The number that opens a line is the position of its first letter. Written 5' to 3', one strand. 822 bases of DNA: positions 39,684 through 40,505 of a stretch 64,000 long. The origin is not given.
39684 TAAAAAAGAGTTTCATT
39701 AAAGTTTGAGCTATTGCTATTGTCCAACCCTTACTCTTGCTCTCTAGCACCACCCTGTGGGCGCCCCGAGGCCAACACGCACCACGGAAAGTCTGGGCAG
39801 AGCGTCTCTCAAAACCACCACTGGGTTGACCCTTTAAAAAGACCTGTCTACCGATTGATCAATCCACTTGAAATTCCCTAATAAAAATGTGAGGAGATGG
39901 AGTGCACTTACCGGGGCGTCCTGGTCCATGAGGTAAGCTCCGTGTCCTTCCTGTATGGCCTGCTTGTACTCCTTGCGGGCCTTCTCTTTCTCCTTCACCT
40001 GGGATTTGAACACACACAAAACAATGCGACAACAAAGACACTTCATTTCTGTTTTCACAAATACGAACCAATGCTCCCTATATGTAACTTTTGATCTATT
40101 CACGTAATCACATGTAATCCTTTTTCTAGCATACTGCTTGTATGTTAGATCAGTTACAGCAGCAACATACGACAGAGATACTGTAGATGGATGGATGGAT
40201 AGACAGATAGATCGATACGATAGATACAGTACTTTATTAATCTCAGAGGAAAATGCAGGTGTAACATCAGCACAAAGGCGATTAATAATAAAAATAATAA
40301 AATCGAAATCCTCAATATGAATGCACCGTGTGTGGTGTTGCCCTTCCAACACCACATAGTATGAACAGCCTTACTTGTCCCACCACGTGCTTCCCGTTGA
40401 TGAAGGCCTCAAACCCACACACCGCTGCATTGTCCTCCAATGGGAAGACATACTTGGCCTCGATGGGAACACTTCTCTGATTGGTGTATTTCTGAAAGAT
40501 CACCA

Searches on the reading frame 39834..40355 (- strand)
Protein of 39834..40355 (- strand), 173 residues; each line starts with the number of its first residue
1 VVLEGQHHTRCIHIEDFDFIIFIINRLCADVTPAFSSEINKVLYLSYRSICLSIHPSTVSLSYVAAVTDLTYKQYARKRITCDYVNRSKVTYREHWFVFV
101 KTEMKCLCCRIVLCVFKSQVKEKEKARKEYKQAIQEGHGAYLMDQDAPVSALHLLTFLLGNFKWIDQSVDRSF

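Call 34: search_protein_families(library=pfam, proteins=[window:39834-40355:-], max_evalue=0.01)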
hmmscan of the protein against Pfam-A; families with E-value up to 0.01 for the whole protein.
window:39834-40355:- (173 aa): 1 family
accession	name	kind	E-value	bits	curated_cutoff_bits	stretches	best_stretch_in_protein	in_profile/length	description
PF08487.16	VIT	-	7.3e-12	45.9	26.5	1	73-148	12-89/111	Vault protein inter-alpha-trypsin domain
